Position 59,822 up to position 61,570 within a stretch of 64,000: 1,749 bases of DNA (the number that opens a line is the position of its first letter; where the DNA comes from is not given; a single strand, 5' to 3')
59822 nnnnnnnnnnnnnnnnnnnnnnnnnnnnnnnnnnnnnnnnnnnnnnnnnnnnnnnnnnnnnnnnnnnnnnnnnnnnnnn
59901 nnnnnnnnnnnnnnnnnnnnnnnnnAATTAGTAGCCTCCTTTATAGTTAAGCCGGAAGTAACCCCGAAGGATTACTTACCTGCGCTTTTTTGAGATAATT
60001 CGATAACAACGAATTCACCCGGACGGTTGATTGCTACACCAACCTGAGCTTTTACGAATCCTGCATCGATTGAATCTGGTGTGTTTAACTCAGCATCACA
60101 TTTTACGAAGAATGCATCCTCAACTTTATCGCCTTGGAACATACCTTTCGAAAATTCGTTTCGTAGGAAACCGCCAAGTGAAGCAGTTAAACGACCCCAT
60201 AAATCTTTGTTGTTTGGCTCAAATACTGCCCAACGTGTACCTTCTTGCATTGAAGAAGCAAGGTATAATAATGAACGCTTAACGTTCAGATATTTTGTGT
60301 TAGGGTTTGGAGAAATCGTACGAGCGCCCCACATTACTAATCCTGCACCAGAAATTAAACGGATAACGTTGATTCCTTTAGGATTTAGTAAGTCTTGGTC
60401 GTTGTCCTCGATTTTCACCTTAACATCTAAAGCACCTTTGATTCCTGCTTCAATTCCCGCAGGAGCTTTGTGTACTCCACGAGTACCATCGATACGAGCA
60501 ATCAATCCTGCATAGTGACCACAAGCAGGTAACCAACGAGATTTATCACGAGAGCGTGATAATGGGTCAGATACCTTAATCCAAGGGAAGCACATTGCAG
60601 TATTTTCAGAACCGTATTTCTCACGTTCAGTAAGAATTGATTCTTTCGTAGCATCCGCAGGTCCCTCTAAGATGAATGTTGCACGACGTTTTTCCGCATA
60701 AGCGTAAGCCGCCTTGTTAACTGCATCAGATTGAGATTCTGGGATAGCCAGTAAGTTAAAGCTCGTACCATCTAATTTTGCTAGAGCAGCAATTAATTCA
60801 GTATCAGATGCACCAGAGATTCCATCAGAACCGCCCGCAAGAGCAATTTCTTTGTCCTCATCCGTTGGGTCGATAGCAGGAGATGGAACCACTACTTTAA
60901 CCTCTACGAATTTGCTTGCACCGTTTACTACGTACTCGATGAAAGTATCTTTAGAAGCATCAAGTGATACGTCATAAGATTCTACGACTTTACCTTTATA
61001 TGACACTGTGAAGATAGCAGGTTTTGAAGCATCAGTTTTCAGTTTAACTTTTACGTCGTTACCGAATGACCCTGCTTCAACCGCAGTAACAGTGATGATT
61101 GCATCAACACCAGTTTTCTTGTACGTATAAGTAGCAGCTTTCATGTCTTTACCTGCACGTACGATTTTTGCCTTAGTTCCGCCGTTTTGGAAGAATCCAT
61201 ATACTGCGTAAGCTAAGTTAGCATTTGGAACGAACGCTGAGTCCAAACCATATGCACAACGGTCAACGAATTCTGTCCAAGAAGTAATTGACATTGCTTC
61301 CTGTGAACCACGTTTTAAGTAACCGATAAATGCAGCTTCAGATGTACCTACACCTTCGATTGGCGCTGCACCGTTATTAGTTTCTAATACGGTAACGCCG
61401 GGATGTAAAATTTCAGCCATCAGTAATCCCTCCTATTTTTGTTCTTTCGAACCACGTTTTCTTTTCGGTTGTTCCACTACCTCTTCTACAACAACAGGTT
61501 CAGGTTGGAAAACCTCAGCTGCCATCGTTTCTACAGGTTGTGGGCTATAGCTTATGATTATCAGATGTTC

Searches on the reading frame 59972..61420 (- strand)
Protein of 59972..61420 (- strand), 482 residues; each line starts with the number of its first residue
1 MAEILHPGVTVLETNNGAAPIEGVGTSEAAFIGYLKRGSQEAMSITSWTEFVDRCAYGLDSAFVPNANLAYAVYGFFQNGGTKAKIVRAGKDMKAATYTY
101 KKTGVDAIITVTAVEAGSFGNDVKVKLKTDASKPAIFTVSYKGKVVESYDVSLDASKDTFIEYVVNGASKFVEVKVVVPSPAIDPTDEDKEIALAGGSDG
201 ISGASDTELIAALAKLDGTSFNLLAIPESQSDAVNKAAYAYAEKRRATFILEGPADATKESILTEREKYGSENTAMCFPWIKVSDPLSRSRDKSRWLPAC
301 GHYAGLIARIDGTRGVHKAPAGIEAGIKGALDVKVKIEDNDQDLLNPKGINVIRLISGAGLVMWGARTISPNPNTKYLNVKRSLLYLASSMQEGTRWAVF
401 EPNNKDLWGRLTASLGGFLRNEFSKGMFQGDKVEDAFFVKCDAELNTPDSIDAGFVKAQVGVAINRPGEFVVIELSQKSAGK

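Call 38: search_protein_families(library=pfam, proteins=[window:59972-61420:-], max_evalue=0.01)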
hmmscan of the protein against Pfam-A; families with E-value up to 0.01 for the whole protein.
window:59972-61420:- (482 aa): 3 families
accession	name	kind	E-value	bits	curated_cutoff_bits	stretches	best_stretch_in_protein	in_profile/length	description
PF04984.19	Phage_sheath_1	-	1.1e-20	74.6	31.4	1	204-368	3-167/168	Phage tail sheath protein subtilisin-like domain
PF17482.7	Phage_sheath_1C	-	2.3e-08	34.5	26.9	1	371-474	2-100/104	Phage tail sheath C-terminal domain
PF17481.7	Phage_sheath_domII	-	0.0068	17.3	31.4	1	100-152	12-53/98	Phage tail sheath protein beta-sandwich domain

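Call 54: search_dna_similar(query=window:59972-61420:-, collection=phages, mode=protein, max_evalue=0.00001, max_rows=15)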
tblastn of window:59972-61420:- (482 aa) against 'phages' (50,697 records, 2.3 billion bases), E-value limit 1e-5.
Records with a match: 2270; places in all: 2272; records where one place covers at least 80% of the query: 4.
Best place of each record, by identity: <60% 2270.
By first word of the organism name: Escherichia 638; Klebsiella 316; Synechococcus 299; Salmonella 117; Shigella 87; Vibrio 70; Acinetobacter 61; Aeromonas 60; Enterobacter 60; Cyanophage 49; and 65 more.
By host as written in the record: - 317; Escherichia coli 271; Klebsiella pneumoniae 116; Synechococcus 98; Erwinia amylovora 29; Synechococcus sp. WH7803 28; Escherichia coli O157:H7 28; Escherichia coli B 28; and 537 more.
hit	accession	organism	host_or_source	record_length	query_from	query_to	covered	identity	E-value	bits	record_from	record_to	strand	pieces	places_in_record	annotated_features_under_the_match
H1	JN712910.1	Bacillus phage BCD7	Bacillus cereus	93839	1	478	99%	35.7%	3e-67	239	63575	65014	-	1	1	putative tail sheath protein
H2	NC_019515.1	Bacillus phage BCD7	Bacillus cereus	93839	1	478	99%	35.7%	3e-67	239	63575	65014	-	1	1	putative tail sheath protein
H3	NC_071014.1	Brevibacterium phage Cantare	Brevibacterium fuscum NRRL B-14687 SEA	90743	57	477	87%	25.4%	3e-11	72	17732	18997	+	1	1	20: tail sheath protein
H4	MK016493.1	Brevibacterium phage Cantare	Brevibacterium fuscum NRRL B-14687 SEA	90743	57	477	87%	25.4%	3e-11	72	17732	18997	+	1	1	20: tail sheath protein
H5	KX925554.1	Streptomyces phage BRock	Streptomyces sp. 5a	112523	106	477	77%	28.4%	2e-44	172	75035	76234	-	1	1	tail sheath protein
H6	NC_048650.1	Streptomyces phage BRock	Streptomyces sp. 5a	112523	106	477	77%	28.4%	2e-44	172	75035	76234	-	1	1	tail sheath protein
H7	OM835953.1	Klebsiella phage KP12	Klebsiella pneumoniae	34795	104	454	73%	25.2%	2e-7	60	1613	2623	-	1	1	tail sheath monomer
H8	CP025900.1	Escherichia phage 500465-1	Escherichia coli 500465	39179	104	454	73%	25.2%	2e-7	60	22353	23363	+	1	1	record has no annotation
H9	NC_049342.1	Escherichia phage 500465-1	Escherichia coli 500465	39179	104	454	73%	25.2%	2e-7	60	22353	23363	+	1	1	tail sheath protein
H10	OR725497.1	Streptomyces phage LuckySocke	Streptomyces lividans JI 1326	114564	274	477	42%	40.1%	9e-45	174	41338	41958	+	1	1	88: tail sheath protein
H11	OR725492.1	Streptomyces phage Alone3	Streptomyces lividans JI 1326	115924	274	477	42%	40.1%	9e-45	174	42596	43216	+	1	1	90: tail sheath protein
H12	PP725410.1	Streptomyces phage GiJojo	Streptomyces mirabilis NRRL B-2400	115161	279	477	41%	40.7%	4e-44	172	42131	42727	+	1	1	80: tail sheath protein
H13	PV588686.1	Streptomyces phage pSt2308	Streptomyces turgidiscabies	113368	279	477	41%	39.7%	1e-43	171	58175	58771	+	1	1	tail sheath protein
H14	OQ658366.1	Pseudomonas phage sp.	Pseudomonas aeruginosa PACL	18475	214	456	50%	30.2%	7e-9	64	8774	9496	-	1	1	hypothetical protein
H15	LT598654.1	Phage NCTB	surface water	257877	250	460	44%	33.9%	4e-17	91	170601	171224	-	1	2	Phage tail sheath protein FI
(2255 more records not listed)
